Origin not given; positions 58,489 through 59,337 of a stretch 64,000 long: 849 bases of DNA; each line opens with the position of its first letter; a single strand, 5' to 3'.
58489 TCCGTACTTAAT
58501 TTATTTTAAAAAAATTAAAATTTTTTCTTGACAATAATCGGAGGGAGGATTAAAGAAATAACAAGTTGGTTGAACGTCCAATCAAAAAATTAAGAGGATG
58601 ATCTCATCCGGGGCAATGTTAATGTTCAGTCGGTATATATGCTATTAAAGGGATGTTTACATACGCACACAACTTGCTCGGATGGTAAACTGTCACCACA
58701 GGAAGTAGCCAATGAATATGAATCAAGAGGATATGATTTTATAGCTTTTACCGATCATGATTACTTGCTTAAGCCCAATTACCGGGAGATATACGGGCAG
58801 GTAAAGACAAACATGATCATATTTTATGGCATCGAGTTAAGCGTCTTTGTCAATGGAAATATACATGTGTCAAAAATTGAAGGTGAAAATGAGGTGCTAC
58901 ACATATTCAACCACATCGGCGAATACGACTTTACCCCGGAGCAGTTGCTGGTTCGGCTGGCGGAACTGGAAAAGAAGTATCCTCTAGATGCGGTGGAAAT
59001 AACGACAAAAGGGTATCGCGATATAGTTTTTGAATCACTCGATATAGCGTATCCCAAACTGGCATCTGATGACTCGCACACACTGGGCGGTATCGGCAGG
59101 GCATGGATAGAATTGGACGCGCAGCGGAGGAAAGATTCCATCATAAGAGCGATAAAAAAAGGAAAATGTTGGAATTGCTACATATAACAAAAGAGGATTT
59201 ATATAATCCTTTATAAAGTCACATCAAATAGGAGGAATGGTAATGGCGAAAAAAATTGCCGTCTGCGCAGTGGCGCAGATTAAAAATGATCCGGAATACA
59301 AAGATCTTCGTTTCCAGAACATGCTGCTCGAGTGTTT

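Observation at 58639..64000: Operon combining PHP, two His-less thiolase-like proteins, SCP2-SCP2-DUF35 and DUF35-BKACE: candidate undescribed C-C bond cleavage/condensation complex for a hydrophobic substrate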

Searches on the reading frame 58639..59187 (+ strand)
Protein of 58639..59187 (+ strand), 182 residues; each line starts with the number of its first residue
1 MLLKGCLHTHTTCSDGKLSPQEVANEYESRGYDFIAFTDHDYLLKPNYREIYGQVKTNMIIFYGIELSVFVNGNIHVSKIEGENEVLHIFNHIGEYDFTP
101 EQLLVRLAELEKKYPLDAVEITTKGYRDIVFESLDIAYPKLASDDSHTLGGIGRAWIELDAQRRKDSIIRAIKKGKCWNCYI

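Call 8: search_protein_families(library=pfam, proteins=[window:58639-59187:+], max_evalue=0.01)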
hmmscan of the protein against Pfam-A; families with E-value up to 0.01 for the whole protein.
window:58639-59187:+ (182 aa): 2 families
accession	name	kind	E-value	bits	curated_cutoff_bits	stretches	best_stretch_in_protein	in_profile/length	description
PF02811.25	PHP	-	1.3e-07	32.5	26.4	1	7-100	2-71/164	PHP domain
PF13263.12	PHP_C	-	5.8e-07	29.4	21.3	1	138-177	16-56/56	PHP-associated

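Call 9: search_protein_families(library=ncbifam, proteins=[window:58639-59187:+], max_evalue=0.01)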
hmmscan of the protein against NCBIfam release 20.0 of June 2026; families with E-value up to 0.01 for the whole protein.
window:58639-59187:+ (182 aa): 9 families
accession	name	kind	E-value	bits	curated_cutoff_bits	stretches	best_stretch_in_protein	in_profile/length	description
NF038032.1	CehA_McbA_metalo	domain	3e-10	40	80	1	7-73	7-72/315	CehA/McbA family metallohydrolase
NF047791.1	RNaseRnm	equivalog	1.1e-09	37.9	375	1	7-81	5-81/275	RNase RNM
NF041577.1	nside_bi_sphtase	equivalog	1.3e-09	37.6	400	1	7-78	6-77/276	3',5'-nucleoside bisphosphate phosphatase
NF006375.0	PRK08609.1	equivalog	4.2e-08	32.2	426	1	4-45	336-377/571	DNA polymerase/3'-5' exonuclease PolX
NF004981.0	PRK06361.1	equivalog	1.8e-06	27.4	117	1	7-54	4-49/217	histidinol phosphate phosphatase domain-containing protein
NF005928.0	PRK07945.1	equivalog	9.7e-05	21.9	250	1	2-42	97-137/337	PHP domain-containing protein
NF041661.1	Cycl_ph_dihydrol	equivalog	0.00018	20.9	500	1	7-70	2-64/259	phosphoribosyl 1,2-cyclic phosphate 1,2-diphosphodiesterase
NF006251.0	PRK08392.1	equivalog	0.0005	19.6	212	1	7-73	4-76/216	hypothetical protein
NF045780.1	TrlF_fam_ATP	equivalog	0.001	17.9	350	1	7-77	10-94/944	TrlF family AAA-like ATPase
